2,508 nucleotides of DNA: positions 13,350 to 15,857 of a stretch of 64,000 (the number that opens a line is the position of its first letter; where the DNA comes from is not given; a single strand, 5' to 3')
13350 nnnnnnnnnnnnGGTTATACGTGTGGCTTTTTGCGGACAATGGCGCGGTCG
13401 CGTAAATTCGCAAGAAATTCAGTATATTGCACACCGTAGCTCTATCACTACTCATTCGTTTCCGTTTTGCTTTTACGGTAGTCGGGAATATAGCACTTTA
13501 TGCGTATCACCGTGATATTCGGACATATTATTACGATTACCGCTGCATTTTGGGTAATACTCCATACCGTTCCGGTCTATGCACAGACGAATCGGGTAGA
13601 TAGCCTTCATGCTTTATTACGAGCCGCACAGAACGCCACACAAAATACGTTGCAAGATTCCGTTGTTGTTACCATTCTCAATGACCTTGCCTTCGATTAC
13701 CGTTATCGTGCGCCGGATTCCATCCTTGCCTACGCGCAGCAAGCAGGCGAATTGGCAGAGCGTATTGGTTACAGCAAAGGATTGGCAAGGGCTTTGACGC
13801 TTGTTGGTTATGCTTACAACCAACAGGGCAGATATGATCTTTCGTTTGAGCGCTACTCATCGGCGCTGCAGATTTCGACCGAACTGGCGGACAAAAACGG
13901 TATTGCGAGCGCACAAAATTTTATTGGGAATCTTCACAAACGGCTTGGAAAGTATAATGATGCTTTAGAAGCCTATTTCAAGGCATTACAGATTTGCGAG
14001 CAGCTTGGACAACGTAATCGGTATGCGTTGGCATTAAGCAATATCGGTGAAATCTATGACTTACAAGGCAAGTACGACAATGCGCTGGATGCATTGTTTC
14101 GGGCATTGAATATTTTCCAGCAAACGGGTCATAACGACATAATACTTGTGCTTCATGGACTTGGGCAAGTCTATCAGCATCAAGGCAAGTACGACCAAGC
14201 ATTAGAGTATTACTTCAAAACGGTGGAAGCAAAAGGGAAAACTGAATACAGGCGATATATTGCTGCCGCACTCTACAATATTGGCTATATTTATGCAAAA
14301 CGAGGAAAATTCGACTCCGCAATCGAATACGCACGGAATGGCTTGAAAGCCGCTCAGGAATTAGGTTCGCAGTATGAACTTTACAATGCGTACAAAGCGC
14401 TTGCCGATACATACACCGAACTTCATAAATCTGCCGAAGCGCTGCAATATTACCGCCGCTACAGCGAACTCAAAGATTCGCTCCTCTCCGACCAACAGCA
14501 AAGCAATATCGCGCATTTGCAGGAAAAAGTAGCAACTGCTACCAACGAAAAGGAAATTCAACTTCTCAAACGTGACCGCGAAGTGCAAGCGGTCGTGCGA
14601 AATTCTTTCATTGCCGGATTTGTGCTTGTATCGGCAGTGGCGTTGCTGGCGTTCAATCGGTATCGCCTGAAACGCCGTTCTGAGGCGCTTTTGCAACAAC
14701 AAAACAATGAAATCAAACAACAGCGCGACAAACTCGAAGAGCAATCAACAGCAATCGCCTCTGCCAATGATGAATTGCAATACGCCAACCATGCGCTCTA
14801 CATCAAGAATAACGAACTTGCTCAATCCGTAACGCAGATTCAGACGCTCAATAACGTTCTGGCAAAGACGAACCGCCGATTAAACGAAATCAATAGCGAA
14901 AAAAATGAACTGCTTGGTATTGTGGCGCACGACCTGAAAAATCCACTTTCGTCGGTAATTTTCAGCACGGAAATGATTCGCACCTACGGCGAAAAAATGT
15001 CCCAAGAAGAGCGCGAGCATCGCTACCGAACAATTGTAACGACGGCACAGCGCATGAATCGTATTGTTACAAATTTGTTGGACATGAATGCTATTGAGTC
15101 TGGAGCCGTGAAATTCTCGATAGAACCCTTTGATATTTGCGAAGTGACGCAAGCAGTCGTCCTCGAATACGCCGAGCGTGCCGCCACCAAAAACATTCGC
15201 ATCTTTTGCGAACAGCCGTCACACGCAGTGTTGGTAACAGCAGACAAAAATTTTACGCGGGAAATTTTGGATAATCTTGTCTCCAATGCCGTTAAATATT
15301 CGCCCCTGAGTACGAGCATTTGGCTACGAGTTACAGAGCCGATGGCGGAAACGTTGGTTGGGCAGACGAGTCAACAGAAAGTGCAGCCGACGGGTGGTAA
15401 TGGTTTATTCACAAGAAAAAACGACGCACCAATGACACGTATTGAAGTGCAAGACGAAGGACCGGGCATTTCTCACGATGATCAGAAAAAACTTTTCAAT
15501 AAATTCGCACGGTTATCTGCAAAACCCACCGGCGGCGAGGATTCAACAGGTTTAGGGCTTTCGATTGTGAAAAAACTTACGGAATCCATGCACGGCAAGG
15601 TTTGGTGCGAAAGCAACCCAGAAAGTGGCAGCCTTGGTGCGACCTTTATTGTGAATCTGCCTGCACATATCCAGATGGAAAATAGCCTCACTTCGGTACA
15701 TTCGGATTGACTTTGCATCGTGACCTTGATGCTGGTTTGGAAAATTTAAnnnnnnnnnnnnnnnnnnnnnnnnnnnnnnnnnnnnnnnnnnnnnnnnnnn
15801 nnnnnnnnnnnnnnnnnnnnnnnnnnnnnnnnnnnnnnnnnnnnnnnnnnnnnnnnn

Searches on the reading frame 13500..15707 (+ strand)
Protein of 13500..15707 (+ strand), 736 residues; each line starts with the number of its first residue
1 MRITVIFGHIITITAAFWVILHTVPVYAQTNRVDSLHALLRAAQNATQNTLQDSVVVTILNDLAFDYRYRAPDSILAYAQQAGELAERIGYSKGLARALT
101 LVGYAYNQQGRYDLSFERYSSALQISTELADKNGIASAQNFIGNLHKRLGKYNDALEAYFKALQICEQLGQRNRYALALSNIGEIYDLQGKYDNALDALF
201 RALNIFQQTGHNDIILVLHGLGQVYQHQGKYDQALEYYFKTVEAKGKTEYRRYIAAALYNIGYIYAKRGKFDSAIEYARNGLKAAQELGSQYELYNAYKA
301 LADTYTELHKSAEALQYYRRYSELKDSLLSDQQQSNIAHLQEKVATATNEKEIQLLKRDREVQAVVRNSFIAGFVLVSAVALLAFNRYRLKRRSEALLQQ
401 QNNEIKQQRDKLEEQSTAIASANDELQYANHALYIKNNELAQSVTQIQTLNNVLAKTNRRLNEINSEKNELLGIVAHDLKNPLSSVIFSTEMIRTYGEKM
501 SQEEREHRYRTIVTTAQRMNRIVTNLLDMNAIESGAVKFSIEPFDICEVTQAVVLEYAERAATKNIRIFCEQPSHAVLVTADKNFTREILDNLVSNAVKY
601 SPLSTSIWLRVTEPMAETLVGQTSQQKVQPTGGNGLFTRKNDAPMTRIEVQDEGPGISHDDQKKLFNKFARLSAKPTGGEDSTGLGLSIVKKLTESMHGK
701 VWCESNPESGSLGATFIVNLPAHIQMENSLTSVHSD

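Call 39: search_protein_families(library=pfam, proteins=[window:13500-15707:+], max_evalue=0.001)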
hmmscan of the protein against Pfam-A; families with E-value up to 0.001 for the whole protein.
window:13500-15707:+ (736 aa): 15 families
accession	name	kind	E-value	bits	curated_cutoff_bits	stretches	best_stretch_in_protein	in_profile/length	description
PF13424.12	TPR_12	-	3.4e-43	146.2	30.1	5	135-208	2-77/77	Tetratricopeptide repeat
PF00515.34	TPR_1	-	1e-28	98.4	27.8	4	137-167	2-32/34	Tetratricopeptide repeat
PF02518.31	HATPase_c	-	4.2e-22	79.1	26.4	1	582-722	2-109/111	Histidine kinase-, DNA gyrase B-, and HSP90-like ATPase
PF13176.12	TPR_7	-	4.7e-20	70.4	27.9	1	218-240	2-24/36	Tetratricopeptide repeat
PF07719.23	TPR_2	-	3.7e-16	58.3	27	0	217-238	3-24/34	Tetratricopeptide repeat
PF13374.12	TPR_10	-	3.8e-15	55.8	27.5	0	136-169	2-35/42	Tetratricopeptide repeat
PF13181.12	TPR_8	-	5.5e-15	54.6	25.7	0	255-285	1-31/34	Tetratricopeptide repeat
PF00512.31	HisKA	-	3.3e-12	46.7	26.9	1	468-535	2-66/66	His Kinase A (phospho-acceptor) domain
PF17874.7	TPR_MalT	-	2e-10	40.9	45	1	176-400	40-268/336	MalT-like TPR region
PF24885.1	TPR_NPHP3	-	5.7e-09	36.1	100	1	131-248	94-216/239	Nephrocystin-3 TPR domain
PF13428.12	TPR_14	-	2.3e-08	34.4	23.5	0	256-285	2-31/44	Tetratricopeptide repeat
PF13432.12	TPR_16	-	2.9e-08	34.4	32.7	1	221-282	3-58/65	Tetratricopeptide repeat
PF13414.12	TPR_11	-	4.3e-08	33.2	26.8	0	143-168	1-26/42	TPR repeat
PF13174.12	TPR_6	-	1.8e-06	28.7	26.3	0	257-278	2-23/33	Tetratricopeptide repeat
PF13431.12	TPR_17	-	3.2e-05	24.3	24.4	0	217-236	15-34/34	Tetratricopeptide repeat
